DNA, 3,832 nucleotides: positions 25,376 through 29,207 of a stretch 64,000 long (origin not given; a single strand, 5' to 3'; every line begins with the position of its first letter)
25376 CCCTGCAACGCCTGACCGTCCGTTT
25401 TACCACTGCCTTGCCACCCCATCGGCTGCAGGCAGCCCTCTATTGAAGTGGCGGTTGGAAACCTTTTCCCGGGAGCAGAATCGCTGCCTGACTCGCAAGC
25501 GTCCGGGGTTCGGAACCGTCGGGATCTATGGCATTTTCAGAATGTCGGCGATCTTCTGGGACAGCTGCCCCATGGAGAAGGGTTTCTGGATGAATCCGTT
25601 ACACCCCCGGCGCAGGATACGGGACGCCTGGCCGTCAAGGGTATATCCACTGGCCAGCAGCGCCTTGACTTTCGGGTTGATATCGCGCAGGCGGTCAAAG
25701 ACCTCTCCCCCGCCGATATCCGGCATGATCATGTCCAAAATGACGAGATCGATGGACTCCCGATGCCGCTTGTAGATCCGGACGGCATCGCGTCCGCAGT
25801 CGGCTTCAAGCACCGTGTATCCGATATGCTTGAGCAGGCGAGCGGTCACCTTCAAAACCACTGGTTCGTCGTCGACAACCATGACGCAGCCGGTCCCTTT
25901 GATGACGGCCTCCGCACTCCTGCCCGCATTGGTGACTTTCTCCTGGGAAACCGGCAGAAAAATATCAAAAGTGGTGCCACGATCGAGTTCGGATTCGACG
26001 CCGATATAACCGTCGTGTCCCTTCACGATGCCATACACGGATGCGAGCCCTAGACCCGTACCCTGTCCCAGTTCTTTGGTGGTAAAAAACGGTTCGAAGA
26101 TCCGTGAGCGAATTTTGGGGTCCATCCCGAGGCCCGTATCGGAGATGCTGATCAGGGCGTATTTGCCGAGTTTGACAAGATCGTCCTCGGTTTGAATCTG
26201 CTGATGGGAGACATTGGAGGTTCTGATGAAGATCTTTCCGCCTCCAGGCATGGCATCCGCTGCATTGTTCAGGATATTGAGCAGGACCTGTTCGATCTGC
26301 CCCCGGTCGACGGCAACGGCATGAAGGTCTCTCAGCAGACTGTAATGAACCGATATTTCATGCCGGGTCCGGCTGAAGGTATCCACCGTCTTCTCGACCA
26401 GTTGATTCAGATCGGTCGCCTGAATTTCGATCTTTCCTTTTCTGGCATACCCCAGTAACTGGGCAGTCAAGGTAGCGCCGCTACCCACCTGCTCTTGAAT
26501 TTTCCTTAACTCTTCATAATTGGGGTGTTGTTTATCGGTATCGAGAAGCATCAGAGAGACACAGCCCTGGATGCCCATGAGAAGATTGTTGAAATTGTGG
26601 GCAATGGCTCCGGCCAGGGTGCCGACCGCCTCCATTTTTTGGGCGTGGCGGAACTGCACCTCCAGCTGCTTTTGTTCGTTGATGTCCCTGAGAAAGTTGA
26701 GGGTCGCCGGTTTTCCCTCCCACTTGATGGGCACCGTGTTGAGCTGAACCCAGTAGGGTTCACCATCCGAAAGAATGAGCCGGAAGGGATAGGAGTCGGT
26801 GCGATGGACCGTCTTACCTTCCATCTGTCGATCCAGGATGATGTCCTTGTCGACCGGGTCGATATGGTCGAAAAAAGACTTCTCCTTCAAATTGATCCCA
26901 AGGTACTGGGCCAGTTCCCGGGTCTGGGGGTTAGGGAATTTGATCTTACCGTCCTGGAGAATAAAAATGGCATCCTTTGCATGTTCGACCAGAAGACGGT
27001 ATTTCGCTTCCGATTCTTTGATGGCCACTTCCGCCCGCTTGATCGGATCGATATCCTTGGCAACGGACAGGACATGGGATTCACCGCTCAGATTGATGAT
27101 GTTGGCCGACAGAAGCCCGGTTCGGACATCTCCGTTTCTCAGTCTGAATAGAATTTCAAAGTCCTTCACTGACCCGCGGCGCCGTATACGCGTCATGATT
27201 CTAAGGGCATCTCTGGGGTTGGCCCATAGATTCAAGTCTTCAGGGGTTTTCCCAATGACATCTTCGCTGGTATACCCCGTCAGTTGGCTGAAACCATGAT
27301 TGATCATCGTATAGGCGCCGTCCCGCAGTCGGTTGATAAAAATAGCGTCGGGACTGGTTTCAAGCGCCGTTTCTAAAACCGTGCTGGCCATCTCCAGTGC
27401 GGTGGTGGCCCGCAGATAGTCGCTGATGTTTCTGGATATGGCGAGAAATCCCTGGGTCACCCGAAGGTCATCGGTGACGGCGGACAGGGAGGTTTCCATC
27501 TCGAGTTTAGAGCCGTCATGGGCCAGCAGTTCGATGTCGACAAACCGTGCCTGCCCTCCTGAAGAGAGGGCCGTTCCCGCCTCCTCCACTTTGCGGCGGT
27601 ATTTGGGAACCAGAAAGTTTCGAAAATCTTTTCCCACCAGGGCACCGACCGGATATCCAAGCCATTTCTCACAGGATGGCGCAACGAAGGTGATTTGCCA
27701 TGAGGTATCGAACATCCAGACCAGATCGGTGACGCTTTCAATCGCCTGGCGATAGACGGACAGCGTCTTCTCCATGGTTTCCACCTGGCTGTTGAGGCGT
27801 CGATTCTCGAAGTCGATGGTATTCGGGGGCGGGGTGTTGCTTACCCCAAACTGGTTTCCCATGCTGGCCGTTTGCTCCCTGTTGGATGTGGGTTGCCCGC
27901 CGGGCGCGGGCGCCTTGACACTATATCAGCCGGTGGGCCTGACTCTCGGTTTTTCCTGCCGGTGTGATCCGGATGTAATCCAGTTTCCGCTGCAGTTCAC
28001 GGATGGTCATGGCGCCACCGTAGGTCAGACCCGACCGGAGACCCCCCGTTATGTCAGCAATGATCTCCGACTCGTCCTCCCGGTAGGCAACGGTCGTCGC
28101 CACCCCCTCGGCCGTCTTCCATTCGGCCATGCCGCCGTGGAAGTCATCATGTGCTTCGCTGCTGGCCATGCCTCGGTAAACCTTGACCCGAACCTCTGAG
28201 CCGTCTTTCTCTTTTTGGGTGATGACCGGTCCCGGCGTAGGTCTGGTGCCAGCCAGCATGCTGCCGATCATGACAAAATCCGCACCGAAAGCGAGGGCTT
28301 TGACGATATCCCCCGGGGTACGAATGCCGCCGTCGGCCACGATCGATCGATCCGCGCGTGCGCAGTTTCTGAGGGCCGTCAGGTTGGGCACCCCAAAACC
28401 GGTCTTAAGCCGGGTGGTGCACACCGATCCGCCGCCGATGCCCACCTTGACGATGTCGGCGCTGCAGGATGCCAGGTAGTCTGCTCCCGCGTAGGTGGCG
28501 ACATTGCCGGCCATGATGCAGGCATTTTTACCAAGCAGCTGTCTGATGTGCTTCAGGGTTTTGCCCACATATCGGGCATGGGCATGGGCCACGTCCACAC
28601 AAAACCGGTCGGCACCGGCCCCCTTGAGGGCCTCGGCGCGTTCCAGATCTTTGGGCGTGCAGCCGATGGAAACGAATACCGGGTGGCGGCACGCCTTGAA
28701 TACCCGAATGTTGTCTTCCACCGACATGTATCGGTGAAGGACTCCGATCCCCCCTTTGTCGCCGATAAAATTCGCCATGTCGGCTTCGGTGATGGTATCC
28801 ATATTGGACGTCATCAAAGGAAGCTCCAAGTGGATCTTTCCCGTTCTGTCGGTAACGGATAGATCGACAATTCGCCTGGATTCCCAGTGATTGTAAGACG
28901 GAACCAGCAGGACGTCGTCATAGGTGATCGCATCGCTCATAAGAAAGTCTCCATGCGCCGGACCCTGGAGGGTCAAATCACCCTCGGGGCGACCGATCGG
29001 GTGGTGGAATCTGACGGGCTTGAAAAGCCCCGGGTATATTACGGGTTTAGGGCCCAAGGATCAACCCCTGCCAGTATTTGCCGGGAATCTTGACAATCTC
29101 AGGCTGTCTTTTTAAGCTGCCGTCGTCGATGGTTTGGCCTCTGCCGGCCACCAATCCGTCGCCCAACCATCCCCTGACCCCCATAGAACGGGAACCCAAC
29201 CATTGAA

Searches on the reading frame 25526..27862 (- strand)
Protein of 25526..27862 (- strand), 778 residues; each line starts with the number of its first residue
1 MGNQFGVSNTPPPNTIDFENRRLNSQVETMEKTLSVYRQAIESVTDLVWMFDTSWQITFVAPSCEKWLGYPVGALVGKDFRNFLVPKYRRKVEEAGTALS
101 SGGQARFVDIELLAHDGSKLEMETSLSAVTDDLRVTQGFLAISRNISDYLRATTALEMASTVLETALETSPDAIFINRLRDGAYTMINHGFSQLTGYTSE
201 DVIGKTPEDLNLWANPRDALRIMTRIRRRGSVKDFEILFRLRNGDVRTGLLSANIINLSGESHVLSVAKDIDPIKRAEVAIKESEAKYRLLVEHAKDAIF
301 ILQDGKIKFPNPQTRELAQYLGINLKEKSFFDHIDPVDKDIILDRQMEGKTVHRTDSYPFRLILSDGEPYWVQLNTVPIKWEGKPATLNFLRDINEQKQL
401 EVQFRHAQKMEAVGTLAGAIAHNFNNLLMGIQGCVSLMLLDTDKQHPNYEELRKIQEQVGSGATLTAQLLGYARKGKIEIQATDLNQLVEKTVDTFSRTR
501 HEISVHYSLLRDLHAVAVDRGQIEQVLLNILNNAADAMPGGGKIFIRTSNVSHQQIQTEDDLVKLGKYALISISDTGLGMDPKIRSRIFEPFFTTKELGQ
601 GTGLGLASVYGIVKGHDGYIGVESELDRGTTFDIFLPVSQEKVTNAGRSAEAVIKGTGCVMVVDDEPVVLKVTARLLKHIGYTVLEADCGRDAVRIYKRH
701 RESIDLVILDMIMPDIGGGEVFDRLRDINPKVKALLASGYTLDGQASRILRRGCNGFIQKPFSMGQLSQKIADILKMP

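Call 10: search_protein_families(library=pfam, proteins=[window:25526-27862:-])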
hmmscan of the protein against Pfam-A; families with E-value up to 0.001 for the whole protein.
window:25526-27862:- (778 aa): 8 families
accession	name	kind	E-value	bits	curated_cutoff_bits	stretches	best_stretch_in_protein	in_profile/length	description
PF00989.32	PAS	-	2.4e-26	92.4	22.6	3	164-271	4-113/113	PAS fold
PF13426.13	PAS_9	-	1.1e-25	90.4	27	3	171-271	1-101/103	PAS domain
PF00072.30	Response_reg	-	1.8e-22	80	30.2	1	660-771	1-110/111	Response regulator receiver domain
PF02518.31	HATPase_c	-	6.7e-22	78.5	26.4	1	519-639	2-110/111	Histidine kinase-, DNA gyrase B-, and HSP90-like ATPase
PF13188.13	PAS_8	-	4.6e-20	71.2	21.8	2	163-215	3-55/65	PAS domain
PF08448.16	PAS_4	-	1.9e-17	63.9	23.1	1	42-147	2-106/110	PAS fold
PF08447.18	PAS_3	-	8.2e-15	55.3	25.6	0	58-131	2-77/89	PAS fold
PF00512.31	HisKA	-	0.00039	20.9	26.9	0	414-475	3-63/66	His Kinase A (phospho-acceptor) domain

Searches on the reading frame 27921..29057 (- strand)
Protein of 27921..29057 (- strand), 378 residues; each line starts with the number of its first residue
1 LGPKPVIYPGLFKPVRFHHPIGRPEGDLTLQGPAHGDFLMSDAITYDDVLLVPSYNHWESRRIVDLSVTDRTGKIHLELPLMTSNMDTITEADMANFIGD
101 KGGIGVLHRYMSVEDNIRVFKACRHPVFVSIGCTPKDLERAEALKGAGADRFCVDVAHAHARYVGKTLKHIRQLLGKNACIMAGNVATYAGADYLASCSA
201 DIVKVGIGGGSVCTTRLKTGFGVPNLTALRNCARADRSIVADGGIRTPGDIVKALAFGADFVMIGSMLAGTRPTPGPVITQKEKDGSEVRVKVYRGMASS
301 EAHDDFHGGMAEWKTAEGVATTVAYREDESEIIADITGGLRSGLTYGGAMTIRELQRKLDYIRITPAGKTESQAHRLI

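Call 10: search_protein_families(library=pfam, proteins=[window:27921-29057:-])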
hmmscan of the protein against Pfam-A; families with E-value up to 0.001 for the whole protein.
window:27921-29057:- (378 aa): 5 families
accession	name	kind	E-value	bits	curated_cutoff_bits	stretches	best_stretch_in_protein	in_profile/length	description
PF00478.31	IMPDH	-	8.8e-90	301.6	25.6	1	43-375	1-345/345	IMP dehydrogenase / GMP reductase domain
PF01070.24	FMN_dh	-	7.5e-08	32.2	24.9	1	226-266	263-303/350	FMN-dependent dehydrogenase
PF03060.21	NMO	-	5.1e-06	26.5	28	1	73-295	6-253/331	Nitronate monooxygenase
PF01645.23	Glu_synthase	-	8.2e-06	25.7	20.4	1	196-267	225-306/369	Conserved region in glutamate synthase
PF04131.20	NanE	-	1.1e-05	25.1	27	1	138-272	54-178/192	Putative N-acetylmannosamine-6-phosphate epimerase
